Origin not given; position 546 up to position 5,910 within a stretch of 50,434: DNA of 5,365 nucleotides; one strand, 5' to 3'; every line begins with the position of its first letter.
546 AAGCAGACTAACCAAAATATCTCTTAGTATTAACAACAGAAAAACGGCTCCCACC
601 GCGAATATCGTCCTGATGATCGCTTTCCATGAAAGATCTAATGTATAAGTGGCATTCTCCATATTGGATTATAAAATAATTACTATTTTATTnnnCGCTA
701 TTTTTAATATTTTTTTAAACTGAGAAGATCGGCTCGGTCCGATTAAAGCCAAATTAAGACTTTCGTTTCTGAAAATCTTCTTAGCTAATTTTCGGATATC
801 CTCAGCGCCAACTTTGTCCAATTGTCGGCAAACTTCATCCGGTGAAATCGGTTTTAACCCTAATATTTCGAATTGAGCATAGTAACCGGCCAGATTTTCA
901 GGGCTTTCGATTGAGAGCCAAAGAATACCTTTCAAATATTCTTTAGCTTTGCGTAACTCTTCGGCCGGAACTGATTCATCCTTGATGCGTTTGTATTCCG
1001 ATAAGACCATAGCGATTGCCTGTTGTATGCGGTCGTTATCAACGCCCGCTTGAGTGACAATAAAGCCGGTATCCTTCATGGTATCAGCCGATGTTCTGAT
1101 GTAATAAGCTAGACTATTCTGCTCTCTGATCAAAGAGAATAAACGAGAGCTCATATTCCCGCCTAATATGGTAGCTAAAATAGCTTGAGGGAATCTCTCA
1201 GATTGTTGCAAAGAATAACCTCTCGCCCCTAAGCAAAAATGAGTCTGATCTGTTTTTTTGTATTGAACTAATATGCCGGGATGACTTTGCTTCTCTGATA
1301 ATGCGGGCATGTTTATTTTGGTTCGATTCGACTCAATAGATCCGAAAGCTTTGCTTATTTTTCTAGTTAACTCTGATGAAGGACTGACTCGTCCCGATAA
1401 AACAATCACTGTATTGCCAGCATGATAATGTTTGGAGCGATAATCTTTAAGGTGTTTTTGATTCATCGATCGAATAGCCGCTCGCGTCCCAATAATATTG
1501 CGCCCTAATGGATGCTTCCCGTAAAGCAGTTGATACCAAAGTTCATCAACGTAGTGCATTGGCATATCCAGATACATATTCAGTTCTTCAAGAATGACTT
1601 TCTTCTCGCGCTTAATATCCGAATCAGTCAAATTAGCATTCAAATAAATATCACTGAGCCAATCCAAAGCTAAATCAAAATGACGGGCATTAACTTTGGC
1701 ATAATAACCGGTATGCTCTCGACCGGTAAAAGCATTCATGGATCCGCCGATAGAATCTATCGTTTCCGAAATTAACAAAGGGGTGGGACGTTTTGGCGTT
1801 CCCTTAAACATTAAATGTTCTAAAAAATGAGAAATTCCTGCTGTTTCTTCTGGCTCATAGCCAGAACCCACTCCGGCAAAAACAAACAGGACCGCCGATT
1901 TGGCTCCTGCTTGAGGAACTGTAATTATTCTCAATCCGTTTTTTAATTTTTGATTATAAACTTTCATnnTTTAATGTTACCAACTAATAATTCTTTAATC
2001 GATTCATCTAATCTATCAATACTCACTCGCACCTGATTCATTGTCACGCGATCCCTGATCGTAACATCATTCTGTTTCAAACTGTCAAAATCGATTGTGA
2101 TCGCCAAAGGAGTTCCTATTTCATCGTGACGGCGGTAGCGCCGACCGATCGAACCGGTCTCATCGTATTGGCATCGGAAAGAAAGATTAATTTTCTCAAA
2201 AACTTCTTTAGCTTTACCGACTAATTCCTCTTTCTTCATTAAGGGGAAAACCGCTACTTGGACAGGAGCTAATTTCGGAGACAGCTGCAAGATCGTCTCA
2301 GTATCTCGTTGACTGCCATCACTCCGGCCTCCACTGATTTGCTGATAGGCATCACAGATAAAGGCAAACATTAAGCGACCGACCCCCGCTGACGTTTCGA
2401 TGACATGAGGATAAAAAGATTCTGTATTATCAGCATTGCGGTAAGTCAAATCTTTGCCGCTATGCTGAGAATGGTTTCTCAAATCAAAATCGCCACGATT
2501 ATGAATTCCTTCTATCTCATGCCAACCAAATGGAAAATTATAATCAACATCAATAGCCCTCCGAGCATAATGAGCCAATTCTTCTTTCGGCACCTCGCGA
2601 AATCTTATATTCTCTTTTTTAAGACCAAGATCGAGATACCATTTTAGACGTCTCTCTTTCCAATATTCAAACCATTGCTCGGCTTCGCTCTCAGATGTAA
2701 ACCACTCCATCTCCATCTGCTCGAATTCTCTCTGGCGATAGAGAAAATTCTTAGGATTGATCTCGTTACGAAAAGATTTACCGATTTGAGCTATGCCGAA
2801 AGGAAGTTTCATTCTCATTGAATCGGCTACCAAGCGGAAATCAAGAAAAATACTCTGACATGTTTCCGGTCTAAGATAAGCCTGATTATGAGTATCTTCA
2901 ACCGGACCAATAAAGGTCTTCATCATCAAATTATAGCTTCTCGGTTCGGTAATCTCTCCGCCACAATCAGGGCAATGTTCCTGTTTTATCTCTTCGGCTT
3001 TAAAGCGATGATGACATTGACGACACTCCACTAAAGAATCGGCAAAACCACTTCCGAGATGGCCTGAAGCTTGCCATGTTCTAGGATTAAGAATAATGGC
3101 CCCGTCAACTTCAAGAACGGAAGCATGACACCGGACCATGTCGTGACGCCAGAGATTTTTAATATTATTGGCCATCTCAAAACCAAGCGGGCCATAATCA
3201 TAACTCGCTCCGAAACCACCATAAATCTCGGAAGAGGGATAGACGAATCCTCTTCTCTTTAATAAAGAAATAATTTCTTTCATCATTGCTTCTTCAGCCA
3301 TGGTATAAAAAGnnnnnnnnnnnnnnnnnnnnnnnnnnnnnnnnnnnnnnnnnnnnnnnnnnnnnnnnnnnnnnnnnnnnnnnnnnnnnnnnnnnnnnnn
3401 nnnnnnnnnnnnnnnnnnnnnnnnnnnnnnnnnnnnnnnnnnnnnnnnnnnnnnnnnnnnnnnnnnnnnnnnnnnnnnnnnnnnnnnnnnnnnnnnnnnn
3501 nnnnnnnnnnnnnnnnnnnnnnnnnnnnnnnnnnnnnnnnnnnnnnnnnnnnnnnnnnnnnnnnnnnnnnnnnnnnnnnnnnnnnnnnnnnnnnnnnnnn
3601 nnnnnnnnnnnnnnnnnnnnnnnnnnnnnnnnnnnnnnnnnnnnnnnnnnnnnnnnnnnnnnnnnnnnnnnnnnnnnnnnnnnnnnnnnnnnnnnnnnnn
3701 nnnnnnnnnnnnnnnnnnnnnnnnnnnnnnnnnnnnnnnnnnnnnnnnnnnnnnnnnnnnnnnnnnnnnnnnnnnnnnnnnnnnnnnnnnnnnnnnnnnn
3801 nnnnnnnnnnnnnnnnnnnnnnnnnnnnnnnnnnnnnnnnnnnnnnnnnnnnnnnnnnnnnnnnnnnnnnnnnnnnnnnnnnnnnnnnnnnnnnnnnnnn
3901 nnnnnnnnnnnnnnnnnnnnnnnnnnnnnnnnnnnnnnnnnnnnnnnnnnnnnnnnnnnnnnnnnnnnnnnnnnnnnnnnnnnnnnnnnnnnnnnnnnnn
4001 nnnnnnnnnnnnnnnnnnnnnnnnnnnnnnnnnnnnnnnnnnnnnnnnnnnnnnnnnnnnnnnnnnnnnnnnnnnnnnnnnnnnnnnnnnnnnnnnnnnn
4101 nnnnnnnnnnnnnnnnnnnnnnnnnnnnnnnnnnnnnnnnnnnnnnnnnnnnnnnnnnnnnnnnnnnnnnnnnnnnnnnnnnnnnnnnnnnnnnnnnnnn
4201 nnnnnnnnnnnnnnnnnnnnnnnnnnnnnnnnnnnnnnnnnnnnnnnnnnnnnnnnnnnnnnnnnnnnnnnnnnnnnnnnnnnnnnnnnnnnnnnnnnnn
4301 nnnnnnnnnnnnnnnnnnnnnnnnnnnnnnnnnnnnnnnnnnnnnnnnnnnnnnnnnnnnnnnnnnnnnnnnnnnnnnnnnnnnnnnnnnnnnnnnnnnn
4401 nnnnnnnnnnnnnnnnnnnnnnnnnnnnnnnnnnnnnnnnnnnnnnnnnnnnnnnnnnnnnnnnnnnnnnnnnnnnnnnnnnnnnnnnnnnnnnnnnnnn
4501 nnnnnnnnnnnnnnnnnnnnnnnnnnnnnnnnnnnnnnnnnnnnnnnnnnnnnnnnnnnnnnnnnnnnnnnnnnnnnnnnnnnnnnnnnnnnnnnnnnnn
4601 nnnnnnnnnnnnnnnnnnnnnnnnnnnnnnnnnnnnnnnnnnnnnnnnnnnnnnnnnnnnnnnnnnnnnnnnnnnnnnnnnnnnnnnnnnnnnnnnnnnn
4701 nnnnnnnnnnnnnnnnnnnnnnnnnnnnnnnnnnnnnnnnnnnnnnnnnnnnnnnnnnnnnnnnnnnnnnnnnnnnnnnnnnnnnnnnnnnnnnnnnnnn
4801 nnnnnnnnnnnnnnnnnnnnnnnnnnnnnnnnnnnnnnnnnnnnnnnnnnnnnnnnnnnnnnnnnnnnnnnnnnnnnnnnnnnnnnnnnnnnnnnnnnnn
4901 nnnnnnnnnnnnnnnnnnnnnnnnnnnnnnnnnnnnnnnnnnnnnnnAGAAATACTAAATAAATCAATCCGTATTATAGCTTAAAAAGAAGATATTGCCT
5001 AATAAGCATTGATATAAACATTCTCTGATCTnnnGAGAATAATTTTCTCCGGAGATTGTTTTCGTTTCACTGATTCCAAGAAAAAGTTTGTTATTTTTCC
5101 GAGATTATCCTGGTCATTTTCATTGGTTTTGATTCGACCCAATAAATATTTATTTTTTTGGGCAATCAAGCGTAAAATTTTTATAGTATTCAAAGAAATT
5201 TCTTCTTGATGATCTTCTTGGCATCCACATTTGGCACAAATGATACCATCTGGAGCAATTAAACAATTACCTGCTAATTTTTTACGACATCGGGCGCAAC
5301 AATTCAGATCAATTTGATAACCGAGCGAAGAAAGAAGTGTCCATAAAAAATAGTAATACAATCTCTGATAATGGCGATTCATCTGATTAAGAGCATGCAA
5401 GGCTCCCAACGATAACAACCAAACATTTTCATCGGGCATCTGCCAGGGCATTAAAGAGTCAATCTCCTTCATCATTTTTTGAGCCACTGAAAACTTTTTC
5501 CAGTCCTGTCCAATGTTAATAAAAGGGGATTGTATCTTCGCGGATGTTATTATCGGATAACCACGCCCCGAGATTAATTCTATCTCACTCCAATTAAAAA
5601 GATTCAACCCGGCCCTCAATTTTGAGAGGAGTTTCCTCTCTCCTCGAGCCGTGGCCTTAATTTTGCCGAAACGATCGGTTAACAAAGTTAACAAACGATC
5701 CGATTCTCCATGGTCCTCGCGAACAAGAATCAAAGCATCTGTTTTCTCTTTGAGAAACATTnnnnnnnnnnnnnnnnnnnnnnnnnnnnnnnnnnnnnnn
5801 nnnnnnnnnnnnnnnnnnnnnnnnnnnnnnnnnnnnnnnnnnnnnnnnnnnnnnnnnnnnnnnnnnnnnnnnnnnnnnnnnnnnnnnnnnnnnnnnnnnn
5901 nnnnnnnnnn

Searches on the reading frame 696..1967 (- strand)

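Call 67: search_protein_families(library=pfam, proteins=[window:696-1967:-], max_evalue=0.0001)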
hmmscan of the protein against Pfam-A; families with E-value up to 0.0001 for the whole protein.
window:696-1967:- (424 aa): 2 families
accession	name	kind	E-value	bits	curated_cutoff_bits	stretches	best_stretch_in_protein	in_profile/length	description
PF00675.25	Peptidase_M16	-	4e-36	124.6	22.3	1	15-161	3-148/149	Insulinase (Peptidase family M16)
PF05193.26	Peptidase_M16_C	-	3.9e-35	121.8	23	1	168-344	2-180/181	Peptidase M16 inactive domain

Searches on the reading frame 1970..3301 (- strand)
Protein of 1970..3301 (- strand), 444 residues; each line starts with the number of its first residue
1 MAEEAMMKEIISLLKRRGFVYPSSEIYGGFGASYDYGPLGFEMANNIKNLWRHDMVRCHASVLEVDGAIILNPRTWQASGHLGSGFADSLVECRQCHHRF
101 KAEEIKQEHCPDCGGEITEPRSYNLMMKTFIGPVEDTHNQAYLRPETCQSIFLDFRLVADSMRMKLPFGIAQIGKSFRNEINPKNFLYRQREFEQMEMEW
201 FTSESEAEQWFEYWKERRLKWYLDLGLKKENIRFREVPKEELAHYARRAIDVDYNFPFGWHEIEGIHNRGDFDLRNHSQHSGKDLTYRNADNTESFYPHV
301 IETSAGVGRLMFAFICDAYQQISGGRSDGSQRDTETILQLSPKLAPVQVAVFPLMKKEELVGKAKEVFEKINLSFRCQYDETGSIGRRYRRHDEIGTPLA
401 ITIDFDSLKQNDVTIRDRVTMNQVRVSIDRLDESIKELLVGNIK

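Call 67: search_protein_families(library=pfam, proteins=[window:1970-3301:-], max_evalue=0.0001)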
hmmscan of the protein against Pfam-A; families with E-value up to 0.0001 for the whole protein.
window:1970-3301:- (444 aa): 3 families
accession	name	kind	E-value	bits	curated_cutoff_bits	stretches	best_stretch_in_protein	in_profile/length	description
PF03129.25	HGTP_anticodon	-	5.5e-19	68.6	21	1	348-437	1-93/94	Anticodon binding domain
PF00587.30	tRNA-synt_2b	-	2.7e-14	54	29.3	1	136-314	5-175/179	tRNA synthetase class II core domain (G, H, P, S and T)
PF23455.1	DUF7129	-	3.8e-05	23.8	30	1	90-117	11-37/45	Domain of unknown function (DUF7129)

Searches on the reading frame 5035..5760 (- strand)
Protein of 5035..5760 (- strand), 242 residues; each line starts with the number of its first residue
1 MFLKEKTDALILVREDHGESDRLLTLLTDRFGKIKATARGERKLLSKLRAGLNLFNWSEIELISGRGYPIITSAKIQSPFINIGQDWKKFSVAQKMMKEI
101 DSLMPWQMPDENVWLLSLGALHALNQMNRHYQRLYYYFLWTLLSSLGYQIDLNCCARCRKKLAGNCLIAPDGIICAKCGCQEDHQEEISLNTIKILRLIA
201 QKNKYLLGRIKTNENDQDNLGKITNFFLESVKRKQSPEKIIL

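Call 67: search_protein_families(library=pfam, proteins=[window:5035-5760:-], max_evalue=0.0001)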
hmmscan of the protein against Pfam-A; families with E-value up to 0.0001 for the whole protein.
window:5035-5760:- (242 aa): 2 families
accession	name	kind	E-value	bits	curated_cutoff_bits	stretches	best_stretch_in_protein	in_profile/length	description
PF02565.21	RecO_C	-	2.2e-21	76.7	22.1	1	85-229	2-146/157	Recombination protein O C terminal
PF11967.14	RecO_N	-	4.1e-15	56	27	1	5-80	4-80/80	Recombination protein O N terminal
